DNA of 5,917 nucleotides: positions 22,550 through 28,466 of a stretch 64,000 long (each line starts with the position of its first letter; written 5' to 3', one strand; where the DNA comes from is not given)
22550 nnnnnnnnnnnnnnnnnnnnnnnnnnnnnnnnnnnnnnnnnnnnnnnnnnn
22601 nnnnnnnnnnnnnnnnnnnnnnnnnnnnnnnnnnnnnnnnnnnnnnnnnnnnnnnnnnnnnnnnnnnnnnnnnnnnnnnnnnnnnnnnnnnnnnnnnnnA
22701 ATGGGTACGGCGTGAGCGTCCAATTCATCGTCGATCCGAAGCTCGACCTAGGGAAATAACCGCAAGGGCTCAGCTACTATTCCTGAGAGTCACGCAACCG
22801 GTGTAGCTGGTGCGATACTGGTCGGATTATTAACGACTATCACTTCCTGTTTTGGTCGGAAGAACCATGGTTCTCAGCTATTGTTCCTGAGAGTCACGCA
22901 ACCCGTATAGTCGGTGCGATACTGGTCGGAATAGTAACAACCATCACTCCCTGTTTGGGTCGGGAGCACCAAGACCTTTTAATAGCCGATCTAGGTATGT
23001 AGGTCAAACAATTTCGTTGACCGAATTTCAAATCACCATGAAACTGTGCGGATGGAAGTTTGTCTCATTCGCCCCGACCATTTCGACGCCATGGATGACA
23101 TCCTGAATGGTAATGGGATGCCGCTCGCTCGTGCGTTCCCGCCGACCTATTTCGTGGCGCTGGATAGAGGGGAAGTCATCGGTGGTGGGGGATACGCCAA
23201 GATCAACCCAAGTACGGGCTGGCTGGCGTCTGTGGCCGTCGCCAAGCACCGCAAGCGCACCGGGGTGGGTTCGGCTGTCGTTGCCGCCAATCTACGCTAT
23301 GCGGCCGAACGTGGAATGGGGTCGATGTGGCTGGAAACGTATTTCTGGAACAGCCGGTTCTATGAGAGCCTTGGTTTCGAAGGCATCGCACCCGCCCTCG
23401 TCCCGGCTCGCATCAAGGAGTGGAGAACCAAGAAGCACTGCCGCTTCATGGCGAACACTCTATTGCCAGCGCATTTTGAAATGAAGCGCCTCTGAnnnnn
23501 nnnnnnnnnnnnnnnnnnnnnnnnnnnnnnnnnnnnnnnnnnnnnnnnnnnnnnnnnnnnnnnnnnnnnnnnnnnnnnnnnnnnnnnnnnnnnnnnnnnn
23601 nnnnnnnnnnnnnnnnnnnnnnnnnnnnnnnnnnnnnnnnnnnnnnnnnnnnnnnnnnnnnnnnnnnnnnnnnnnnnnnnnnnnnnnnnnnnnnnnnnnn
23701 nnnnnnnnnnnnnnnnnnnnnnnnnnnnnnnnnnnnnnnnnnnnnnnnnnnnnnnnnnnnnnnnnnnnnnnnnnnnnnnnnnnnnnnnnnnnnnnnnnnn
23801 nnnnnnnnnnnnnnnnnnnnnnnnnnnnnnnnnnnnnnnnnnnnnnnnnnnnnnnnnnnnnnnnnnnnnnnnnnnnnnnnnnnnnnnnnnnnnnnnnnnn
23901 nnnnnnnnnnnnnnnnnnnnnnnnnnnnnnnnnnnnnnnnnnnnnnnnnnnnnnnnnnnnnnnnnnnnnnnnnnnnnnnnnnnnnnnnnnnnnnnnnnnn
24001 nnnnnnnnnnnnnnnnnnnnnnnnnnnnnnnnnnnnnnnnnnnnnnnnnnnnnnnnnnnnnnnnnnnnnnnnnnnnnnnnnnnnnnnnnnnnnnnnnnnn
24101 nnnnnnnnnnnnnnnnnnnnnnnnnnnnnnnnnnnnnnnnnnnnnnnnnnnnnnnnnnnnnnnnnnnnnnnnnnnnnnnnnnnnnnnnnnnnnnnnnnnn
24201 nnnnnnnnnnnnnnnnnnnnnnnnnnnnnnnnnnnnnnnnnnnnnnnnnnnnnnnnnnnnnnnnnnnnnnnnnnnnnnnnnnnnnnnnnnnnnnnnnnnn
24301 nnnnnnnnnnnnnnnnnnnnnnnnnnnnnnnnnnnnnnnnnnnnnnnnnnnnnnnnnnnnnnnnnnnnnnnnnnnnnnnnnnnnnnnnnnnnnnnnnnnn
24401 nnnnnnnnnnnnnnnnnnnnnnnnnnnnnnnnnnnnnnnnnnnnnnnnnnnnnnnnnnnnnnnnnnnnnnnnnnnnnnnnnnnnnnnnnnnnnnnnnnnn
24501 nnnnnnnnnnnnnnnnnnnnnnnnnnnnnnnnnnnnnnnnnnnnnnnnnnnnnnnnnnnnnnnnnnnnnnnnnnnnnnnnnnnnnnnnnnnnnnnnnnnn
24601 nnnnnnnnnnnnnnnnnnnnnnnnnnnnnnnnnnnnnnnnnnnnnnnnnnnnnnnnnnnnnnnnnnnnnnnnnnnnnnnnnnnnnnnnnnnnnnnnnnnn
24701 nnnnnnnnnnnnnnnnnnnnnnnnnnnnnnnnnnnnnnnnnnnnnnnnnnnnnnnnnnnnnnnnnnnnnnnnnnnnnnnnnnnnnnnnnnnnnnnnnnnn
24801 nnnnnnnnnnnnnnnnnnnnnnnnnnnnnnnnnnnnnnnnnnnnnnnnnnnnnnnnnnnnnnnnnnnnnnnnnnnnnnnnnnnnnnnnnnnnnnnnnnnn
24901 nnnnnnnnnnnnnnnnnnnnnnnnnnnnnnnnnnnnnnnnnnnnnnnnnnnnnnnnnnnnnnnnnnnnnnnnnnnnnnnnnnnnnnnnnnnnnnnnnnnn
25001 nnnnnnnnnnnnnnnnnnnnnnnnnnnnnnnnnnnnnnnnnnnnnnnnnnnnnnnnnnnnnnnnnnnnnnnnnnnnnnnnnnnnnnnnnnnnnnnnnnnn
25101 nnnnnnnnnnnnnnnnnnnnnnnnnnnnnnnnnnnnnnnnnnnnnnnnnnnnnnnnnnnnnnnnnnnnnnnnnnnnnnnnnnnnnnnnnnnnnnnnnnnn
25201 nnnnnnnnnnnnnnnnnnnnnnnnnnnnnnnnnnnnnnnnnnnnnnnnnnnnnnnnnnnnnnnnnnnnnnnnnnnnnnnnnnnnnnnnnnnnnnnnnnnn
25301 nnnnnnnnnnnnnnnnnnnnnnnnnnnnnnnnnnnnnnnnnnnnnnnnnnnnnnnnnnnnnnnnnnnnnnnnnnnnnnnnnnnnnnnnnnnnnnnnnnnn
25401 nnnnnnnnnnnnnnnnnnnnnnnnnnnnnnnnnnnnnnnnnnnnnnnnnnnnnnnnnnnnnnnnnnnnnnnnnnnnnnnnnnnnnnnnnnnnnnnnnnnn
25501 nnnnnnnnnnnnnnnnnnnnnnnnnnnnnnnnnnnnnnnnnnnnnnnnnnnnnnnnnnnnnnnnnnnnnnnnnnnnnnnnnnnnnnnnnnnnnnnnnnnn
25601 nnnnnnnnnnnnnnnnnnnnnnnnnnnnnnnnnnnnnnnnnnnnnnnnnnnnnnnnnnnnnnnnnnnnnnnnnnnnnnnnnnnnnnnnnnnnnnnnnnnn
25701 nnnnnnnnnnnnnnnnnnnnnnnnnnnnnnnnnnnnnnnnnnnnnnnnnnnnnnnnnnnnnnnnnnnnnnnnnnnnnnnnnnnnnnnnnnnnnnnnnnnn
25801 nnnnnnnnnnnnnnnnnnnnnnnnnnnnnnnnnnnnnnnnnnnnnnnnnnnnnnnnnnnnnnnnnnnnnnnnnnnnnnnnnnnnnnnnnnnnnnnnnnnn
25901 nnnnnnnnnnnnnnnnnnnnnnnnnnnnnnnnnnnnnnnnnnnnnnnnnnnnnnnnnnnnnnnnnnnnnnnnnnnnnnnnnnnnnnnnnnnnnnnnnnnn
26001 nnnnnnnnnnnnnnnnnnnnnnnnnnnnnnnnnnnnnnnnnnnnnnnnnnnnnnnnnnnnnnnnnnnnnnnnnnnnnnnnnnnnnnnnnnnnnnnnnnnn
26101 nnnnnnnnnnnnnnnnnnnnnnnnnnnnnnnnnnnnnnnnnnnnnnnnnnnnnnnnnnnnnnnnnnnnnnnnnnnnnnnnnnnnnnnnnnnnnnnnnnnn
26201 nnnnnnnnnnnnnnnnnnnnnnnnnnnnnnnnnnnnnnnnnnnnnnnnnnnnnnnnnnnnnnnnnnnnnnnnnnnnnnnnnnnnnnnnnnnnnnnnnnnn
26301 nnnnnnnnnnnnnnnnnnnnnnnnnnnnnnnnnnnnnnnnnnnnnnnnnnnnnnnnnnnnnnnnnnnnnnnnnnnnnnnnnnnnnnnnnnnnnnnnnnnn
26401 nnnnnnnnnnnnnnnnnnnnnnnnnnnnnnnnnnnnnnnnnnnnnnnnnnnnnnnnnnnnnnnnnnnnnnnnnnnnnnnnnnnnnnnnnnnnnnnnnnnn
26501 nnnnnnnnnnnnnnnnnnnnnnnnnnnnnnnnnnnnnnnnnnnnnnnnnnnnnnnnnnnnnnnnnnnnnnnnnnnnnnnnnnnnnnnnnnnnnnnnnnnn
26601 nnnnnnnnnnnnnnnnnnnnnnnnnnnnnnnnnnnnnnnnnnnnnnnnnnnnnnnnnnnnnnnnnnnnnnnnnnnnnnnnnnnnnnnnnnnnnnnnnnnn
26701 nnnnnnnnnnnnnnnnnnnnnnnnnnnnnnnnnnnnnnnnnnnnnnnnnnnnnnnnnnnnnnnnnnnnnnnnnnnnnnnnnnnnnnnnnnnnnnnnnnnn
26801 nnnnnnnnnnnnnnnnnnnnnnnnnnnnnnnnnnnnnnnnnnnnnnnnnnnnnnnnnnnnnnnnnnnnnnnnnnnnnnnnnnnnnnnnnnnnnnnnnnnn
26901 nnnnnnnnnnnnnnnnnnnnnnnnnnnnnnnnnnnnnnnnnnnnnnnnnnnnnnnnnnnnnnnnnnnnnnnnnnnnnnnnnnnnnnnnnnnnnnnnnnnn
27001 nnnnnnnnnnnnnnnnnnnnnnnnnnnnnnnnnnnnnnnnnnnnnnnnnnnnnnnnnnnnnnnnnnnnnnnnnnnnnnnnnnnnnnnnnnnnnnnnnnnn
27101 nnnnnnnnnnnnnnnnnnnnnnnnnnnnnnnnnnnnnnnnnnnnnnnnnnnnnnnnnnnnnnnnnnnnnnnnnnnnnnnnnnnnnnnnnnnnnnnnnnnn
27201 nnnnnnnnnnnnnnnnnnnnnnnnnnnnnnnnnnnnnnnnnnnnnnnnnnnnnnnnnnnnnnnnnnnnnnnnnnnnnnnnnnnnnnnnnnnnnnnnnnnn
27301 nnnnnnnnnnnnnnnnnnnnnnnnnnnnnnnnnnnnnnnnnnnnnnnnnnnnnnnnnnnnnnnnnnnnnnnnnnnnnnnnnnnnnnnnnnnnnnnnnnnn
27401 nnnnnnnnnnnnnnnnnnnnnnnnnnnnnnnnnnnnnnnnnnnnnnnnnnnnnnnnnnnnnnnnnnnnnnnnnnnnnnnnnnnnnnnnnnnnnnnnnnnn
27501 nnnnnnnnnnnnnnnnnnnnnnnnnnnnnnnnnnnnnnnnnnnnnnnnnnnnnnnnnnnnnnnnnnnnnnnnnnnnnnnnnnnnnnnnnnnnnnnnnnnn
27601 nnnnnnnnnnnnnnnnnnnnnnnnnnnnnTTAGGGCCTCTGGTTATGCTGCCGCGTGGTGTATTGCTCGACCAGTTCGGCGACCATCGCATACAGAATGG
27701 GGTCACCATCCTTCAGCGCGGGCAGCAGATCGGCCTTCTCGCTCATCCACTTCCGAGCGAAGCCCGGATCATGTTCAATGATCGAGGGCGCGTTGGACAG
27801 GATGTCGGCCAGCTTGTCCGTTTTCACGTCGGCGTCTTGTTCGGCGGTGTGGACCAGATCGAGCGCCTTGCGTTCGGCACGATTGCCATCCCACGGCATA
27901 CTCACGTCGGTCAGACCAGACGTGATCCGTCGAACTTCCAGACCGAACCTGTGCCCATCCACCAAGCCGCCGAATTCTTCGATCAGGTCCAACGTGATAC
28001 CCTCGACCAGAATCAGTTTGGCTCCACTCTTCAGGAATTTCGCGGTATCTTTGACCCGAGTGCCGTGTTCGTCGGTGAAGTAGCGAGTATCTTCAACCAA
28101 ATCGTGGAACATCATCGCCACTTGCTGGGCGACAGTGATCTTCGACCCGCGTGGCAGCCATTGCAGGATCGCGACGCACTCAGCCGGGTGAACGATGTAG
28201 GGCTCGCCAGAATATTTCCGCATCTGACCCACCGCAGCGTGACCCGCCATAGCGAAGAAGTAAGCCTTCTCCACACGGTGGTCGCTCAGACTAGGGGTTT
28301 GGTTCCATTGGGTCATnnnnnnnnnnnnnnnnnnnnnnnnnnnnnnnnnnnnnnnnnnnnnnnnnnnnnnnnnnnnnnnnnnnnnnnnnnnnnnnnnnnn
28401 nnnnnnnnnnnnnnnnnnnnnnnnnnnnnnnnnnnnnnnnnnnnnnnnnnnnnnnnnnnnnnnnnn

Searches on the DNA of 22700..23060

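Call 63: search_rna_families(source=window, start=22700, end=23060, threshold=evalue, max_evalue=1)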
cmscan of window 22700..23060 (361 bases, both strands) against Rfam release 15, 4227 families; matches with E-value up to 1: 0.
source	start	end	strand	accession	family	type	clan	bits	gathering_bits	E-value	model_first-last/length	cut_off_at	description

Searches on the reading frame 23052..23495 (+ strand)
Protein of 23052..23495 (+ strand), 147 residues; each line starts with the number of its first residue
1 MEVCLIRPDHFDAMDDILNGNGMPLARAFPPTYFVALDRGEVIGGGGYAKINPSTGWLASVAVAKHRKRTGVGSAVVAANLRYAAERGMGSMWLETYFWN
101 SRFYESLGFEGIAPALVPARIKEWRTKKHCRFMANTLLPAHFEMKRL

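Call 45: search_protein_families(library=pfam, max_evalue=0.01, proteins=[window:23052-23495:+])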
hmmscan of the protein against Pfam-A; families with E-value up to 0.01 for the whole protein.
window:23052-23495:+ (147 aa): 5 families
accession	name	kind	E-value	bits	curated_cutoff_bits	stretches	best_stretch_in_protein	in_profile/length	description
PF00583.31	Acetyltransf_1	-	9.8e-14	52.1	20.7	1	26-109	28-116/116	Acetyltransferase (GNAT) family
PF13508.13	Acetyltransf_7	-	2.9e-10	40.8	27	1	32-110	4-83/84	Acetyltransferase (GNAT) domain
PF13673.13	Acetyltransf_10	-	0.00023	21.6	23.6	1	34-114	34-112/128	Acetyltransferase (GNAT) domain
PF08445.16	FR47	-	0.00095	19.5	22.1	1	52-112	18-80/86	FR47-like protein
PF13527.13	Acetyltransf_9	-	0.0094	16.4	25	0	55-110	72-125/127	Acetyltransferase (GNAT) domain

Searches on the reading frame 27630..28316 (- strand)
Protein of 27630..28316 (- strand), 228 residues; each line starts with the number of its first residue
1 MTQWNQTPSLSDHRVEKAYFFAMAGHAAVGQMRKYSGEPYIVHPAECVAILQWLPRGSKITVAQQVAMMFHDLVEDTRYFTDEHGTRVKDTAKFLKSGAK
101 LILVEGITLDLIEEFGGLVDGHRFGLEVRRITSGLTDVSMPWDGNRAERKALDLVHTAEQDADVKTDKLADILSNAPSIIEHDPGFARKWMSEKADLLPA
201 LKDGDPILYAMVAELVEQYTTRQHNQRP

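Call 35: find_homologous_proteins(query=window:27630-28316:-, max_evalue=1e-10)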
Query window:27630-28316:- (228 aa): 57 proteins with E <= 1e-10 among 282 candidates.
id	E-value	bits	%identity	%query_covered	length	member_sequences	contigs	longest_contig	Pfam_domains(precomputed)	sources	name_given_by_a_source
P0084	4.7e-150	515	100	100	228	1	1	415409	-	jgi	jgi:(p)ppGpp synthase/HD superfamily hydrolase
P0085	5.1e-120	417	84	96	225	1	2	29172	-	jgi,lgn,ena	-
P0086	4.3e-90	319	67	99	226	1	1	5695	PF13328.13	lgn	-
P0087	2.1e-88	314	68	99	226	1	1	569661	PF13328.13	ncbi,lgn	-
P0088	1.7e-87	311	65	98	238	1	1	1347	PF13328.13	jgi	jgi:(p)ppGpp synthase/HD superfamily hydrolase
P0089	2.8e-84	300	63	99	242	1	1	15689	-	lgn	-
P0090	8.8e-83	295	64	99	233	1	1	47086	-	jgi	jgi:(p)ppGpp synthase/HD superfamily hydrolase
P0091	1.0e-79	285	63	99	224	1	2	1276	PF13328.13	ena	-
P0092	3.3e-79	284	59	97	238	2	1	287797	-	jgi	jgi:hypothetical protein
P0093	7.8e-79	282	62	97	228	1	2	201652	-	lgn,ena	-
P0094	2.7e-78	281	61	99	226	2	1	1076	PF13328.13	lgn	-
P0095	2.8e-78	281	58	99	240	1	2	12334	PF13328.13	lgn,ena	-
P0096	6.4e-76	273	62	93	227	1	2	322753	-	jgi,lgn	jgi:(p)ppGpp synthase/HD superfamily hydrolase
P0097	1.8e-75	271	60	99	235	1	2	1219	-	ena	-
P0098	8.1e-75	269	59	99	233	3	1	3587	-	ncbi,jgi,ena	jgi:hypothetical protein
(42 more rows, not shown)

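Call 36: find_encoding_contigs(protein=P0085, flank=10000, max_places=1)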
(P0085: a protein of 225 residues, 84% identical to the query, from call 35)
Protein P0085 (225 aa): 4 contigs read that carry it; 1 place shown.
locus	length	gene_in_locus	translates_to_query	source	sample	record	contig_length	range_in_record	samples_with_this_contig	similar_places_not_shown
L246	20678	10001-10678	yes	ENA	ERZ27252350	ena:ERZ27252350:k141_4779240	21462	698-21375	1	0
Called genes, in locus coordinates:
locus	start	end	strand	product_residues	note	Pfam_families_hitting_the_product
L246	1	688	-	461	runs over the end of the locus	?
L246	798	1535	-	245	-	-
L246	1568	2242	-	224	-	-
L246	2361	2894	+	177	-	-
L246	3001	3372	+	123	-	-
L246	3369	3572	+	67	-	-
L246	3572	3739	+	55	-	-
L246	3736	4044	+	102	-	-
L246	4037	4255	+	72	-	PF04957:RMF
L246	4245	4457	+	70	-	-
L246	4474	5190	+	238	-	PF01027:Bax1-I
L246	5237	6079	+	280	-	PF01145:Band_7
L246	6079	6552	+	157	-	-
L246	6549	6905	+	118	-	-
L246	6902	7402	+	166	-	-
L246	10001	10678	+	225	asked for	-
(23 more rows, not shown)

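Call 37: find_encoding_contigs(protein=P0087, flank=10000, max_places=1)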
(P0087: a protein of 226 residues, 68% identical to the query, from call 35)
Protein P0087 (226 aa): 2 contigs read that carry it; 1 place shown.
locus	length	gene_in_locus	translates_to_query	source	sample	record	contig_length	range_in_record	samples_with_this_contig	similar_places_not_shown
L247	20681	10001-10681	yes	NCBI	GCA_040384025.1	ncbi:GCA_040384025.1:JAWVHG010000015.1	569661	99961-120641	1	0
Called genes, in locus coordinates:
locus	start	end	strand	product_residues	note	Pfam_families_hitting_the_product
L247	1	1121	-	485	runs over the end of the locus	PF00270:DEAD, PF04851:ResIII, PF00271:Helicase_C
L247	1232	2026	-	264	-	-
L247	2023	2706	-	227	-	-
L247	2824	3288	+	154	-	-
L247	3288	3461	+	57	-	-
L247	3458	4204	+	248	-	-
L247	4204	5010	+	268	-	-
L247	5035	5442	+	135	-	-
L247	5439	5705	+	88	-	-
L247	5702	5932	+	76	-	PF04957:RMF (weak)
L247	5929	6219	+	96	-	-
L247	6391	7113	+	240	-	PF01027:Bax1-I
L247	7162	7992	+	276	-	PF01145:Band_7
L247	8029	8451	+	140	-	-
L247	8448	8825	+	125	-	-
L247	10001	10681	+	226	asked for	PF13328:HD_4 (weak)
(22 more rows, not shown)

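Call 49: find_encoding_contigs(protein=P0096, flank=10000, max_places=1)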
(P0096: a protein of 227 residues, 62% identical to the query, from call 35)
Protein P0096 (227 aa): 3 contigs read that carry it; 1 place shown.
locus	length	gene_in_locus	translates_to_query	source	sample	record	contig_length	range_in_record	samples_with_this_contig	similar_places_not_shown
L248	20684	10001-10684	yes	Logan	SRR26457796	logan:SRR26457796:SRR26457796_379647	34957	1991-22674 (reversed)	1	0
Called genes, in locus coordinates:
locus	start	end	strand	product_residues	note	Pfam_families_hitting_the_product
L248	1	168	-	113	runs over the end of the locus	-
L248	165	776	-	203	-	-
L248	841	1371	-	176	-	-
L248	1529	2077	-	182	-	-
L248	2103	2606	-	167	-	-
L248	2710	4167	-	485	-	PF00270:DEAD, PF04851:ResIII, PF00271:Helicase_C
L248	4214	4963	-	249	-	-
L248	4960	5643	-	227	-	-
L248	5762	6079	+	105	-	-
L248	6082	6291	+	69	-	-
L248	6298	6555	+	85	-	-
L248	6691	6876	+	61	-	-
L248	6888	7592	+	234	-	PF01027:Bax1-I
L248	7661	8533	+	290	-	PF01145:Band_7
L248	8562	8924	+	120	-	PF22751:DUF488-N3a, PF22752:DUF488-N3i (weak)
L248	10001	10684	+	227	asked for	-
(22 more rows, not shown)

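Call 50: find_encoding_contigs(protein=P0092, flank=10000, max_places=1)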
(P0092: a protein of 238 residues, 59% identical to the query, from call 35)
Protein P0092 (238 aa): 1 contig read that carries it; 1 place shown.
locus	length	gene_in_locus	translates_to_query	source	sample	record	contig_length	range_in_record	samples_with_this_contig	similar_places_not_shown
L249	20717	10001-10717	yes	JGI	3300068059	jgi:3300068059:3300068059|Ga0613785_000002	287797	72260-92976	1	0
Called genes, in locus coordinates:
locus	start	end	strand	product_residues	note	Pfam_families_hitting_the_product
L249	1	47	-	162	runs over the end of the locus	-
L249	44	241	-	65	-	-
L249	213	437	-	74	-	-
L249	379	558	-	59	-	-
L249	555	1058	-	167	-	-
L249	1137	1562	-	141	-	-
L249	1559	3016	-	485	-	PF00270:DEAD, PF04851:ResIII, PF00271:Helicase_C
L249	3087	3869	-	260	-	-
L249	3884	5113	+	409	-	-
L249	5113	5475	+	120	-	-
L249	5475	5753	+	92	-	-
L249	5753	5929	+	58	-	-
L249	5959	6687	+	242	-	PF01027:Bax1-I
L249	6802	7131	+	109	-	-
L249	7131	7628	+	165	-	-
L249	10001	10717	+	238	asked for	-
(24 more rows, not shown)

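Call 51: find_encoding_contigs(protein=P0093, flank=10000, max_places=1)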
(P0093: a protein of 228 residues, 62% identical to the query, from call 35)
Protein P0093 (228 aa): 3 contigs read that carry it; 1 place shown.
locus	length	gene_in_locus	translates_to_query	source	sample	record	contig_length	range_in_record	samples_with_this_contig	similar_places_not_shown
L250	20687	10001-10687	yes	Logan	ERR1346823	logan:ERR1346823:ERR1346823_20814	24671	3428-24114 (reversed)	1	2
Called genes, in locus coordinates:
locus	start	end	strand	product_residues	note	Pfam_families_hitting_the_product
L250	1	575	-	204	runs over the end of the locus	-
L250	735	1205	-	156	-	-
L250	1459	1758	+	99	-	-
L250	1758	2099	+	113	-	-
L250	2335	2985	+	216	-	-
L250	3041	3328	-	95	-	-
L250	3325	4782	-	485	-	PF00270:DEAD, PF04851:ResIII, PF00271:Helicase_C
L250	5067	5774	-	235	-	-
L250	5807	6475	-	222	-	-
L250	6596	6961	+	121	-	-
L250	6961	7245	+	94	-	-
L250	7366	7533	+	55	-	-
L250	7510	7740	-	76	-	-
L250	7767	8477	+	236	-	PF01027:Bax1-I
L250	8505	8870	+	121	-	PF22751:DUF488-N3a, PF04343:DUF488 (weak), PF22752:DUF488-N3i (weak)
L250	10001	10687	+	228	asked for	-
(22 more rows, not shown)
